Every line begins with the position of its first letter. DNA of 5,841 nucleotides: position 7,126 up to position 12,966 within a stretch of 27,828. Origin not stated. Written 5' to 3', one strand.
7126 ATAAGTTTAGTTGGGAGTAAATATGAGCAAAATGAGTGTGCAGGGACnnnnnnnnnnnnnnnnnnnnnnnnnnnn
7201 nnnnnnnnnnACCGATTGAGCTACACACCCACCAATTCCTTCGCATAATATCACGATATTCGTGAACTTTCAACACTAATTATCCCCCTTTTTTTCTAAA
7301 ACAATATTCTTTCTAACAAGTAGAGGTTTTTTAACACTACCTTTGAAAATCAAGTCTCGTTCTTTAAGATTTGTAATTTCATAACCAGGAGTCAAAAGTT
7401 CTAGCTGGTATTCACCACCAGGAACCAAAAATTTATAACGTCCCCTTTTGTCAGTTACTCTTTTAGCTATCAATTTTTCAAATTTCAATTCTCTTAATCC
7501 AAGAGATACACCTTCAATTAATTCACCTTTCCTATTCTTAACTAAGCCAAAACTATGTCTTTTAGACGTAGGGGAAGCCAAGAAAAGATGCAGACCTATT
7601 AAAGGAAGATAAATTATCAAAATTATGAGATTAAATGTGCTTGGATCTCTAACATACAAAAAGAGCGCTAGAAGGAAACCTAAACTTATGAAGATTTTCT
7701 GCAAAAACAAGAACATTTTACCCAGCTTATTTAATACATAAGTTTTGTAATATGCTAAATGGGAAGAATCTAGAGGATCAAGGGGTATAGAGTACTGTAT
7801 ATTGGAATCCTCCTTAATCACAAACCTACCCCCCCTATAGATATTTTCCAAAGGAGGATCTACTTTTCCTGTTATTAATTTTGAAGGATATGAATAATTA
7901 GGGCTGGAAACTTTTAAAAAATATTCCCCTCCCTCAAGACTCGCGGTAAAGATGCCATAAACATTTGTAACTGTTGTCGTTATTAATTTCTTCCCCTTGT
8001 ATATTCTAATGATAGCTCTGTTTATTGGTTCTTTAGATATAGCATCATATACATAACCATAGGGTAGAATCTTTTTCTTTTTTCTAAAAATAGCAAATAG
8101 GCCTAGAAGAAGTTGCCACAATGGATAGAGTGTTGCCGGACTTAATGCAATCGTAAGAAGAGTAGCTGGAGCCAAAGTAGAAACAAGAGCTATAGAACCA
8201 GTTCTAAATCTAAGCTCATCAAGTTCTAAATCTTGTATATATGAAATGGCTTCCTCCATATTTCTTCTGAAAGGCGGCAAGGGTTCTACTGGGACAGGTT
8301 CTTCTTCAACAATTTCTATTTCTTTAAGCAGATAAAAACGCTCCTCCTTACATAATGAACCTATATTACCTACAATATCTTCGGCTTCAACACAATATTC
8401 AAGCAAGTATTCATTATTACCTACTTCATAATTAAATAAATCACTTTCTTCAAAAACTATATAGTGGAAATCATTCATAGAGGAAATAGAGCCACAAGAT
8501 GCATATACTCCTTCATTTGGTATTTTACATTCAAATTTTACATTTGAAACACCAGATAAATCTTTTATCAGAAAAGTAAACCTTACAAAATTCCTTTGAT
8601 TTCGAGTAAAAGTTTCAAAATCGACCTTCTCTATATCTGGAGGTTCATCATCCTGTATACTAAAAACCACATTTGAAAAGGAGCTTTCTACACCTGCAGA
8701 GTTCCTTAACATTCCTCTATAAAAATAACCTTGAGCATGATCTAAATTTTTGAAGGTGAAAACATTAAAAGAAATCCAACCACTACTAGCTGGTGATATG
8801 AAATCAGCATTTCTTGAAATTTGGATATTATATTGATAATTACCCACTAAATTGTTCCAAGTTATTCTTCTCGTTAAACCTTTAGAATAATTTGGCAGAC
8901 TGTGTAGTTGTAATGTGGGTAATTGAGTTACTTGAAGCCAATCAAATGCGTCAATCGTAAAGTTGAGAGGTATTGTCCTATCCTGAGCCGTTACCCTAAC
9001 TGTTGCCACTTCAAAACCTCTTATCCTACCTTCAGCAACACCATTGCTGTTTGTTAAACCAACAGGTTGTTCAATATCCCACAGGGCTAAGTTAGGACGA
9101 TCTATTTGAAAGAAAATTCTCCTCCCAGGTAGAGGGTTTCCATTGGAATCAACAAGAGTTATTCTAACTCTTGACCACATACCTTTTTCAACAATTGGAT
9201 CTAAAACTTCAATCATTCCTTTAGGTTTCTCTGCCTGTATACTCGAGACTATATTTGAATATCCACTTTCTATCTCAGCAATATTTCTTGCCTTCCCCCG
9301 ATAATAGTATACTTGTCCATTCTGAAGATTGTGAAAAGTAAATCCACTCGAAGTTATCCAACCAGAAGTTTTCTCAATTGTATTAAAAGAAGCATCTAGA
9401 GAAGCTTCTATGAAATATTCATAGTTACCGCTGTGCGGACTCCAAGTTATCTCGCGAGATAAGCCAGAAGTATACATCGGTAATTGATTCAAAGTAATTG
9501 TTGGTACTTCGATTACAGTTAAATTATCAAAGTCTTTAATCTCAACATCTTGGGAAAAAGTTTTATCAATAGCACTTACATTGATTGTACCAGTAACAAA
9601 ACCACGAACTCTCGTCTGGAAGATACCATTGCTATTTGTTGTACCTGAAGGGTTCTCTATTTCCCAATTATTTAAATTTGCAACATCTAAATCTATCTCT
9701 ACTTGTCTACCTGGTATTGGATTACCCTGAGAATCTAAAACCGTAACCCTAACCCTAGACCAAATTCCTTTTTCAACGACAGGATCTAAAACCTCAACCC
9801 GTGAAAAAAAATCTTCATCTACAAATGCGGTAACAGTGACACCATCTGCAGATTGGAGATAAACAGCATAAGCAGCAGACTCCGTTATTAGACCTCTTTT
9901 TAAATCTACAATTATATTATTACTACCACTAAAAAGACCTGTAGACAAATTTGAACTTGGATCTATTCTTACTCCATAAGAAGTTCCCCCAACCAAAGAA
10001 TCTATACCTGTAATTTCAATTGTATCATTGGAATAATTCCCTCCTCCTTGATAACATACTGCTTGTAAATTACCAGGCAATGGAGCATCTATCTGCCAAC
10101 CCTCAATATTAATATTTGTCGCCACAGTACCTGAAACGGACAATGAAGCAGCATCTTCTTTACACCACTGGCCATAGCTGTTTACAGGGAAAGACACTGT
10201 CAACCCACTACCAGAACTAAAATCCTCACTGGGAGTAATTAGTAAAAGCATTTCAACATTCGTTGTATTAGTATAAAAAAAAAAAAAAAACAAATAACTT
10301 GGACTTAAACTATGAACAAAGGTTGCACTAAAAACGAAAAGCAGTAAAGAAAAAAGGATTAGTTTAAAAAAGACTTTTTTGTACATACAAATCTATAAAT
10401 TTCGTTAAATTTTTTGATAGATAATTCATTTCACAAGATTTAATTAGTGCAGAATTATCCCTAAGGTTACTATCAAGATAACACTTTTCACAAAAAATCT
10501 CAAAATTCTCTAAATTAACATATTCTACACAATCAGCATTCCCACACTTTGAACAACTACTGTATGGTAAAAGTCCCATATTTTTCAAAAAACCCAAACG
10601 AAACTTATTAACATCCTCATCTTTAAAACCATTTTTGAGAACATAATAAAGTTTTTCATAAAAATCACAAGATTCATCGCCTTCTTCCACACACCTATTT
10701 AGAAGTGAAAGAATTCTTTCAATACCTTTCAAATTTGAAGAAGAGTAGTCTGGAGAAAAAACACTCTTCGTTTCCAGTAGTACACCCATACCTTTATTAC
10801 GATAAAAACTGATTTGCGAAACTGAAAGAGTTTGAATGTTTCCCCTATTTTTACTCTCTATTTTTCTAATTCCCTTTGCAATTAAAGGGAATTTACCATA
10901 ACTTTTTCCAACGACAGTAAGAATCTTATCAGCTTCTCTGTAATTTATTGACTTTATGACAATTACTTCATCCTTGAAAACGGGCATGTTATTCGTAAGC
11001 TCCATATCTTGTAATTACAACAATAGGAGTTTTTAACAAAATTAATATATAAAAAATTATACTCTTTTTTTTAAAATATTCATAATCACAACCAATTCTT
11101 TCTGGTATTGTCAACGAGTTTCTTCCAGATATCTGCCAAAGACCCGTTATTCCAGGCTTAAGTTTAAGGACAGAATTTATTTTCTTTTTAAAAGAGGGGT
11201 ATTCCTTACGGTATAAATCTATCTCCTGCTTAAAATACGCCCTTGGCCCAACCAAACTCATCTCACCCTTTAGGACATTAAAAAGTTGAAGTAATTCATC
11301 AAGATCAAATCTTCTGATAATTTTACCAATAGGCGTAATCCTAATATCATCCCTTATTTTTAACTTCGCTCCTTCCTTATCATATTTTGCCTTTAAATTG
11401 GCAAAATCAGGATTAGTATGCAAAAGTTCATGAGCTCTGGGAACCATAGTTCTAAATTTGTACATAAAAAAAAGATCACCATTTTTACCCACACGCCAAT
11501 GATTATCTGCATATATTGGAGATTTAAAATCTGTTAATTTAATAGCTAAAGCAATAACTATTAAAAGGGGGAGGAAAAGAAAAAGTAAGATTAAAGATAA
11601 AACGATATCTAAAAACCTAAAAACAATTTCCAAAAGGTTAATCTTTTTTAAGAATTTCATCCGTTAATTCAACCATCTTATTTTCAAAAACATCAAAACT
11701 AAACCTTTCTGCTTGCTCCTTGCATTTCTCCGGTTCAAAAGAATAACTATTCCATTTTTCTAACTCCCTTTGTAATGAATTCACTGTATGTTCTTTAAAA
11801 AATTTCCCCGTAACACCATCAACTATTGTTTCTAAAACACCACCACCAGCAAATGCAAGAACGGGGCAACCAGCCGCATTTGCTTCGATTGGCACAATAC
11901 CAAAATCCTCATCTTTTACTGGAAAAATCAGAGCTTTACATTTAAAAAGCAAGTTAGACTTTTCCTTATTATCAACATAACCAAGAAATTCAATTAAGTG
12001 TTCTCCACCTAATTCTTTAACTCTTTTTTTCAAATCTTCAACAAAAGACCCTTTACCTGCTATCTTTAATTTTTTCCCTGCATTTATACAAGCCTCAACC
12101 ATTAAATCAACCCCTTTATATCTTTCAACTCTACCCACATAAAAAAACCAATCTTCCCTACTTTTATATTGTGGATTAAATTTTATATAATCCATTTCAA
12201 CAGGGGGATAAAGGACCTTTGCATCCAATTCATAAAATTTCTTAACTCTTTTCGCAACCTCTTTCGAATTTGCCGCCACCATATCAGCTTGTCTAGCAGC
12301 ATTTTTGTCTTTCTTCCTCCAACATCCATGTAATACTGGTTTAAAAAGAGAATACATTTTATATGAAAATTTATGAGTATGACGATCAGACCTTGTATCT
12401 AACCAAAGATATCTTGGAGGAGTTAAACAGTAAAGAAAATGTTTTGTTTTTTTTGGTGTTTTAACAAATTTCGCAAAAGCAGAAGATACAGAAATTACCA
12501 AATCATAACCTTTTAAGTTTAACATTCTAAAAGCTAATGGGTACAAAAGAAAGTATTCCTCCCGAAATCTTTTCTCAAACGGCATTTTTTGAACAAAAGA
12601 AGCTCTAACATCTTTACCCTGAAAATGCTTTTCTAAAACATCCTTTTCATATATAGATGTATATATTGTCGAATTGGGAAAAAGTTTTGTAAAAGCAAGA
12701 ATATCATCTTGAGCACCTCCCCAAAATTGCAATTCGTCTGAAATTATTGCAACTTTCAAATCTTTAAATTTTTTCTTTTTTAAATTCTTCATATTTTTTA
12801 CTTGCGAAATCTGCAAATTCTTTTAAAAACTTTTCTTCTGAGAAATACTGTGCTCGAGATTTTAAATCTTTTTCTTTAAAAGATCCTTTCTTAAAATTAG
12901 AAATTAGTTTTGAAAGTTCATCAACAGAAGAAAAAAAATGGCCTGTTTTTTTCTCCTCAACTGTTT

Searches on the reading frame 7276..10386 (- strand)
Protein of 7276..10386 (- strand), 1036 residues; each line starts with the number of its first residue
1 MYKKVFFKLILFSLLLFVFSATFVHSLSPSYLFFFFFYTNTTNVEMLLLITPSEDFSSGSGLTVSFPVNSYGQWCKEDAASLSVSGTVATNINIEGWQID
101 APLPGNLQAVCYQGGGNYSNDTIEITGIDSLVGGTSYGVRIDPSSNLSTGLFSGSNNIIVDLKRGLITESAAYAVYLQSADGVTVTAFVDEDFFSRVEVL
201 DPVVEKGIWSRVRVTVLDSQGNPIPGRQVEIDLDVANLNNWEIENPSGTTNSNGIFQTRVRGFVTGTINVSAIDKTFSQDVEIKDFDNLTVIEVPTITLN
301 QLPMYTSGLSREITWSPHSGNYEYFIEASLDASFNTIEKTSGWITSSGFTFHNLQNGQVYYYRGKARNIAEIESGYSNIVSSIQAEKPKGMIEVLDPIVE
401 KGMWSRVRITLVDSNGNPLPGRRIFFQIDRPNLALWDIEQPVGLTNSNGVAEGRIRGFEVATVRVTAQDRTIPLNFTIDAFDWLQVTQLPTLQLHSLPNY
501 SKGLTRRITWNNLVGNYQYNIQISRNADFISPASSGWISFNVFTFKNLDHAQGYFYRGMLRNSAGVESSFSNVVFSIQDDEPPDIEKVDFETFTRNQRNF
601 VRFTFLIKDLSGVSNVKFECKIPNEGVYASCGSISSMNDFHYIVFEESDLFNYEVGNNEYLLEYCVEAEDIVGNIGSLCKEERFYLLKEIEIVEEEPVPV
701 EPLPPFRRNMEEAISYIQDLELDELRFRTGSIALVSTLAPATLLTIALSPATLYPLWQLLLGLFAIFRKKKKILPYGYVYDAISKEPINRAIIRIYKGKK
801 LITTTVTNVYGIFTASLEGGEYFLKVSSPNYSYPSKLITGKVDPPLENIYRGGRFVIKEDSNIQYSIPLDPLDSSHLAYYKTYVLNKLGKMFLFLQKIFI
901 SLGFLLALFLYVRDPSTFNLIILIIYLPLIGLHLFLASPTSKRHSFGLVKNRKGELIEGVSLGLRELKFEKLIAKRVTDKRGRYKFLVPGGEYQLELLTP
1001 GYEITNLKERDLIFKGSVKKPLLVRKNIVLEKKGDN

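Call 17: search_protein_families(library=pfam, proteins=[window:7276-10386:-], max_evalue=0.001)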
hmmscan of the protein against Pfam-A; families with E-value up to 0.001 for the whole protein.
window:7276-10386:- (1036 aa): 7 families
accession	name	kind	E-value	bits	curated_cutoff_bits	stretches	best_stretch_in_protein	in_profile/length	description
PF13620.12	CarboxypepD_reg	-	2.8e-18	66.5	32.3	1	777-832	4-60/82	Carboxypeptidase regulatory-like domain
PF02369.22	Big_1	-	3.9e-18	65.8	34.9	2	211-272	20-78/93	Bacterial Ig-like domain (group 1)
PF13715.12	CarbopepD_reg_2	-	5e-08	33.3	32.2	0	777-836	3-60/88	CarboxypepD_reg-like domain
PF09134.16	Invasin_D3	-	5.8e-07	30.4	33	0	210-272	22-80/98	Invasin, domain 3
PF17789.7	MG4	-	4e-05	24.2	24.7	0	212-283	18-75/95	Macroglobulin domain MG4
PF17210.9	SdrD_B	-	9.9e-05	22.9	29.7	0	955-1006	22-74/112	SdrD B-like domain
PF23033.1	DUF7034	-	0.00015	22.4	27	0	462-524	11-73/119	Domain of unknown function (DUF7034)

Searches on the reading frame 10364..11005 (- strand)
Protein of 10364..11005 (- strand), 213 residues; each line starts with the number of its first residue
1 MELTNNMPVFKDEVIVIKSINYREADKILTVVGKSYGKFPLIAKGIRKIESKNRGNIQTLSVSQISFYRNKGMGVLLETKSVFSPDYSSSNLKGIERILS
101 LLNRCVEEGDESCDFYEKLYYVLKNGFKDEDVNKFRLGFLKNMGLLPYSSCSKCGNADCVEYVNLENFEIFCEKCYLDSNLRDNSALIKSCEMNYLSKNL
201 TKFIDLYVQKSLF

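Call 17: search_protein_families(library=pfam, proteins=[window:10364-11005:-], max_evalue=0.001)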
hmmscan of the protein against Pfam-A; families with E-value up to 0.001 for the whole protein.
window:10364-11005:- (213 aa): 1 family
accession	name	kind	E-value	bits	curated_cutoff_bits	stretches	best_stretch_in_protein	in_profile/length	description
PF11967.14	RecO_N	-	7.5e-16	58.4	27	1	7-81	1-76/80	Recombination protein O N terminal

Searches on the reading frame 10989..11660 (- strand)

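Call 17: search_protein_families(library=pfam, proteins=[window:10989-11660:-], max_evalue=0.001)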
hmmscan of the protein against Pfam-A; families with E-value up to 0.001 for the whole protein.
window:10989-11660:- (223 aa): 1 family
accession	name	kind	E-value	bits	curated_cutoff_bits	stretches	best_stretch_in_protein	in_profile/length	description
PF02397.22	Bac_transf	-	2e-53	181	27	1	15-216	2-178/179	Bacterial sugar transferase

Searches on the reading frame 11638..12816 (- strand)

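Call 17: search_protein_families(library=pfam, proteins=[window:11638-12816:-], max_evalue=0.001)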
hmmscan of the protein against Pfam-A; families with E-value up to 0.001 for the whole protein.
window:11638-12816:- (392 aa): 3 families
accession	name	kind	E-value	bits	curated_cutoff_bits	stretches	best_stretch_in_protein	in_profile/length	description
PF00534.26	Glycos_transf_1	-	2.1e-31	109.2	26.4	1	216-371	10-171/172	Glycosyl transferases group 1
PF13692.12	Glyco_trans_1_4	-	5.9e-20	72.4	27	1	224-352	4-136/142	Glycosyl transferases group 1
PF20706.3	GT4-conflict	-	1.7e-10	40.9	26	1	172-346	142-335/385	Family 4 Glycosyltransferase in conflict systems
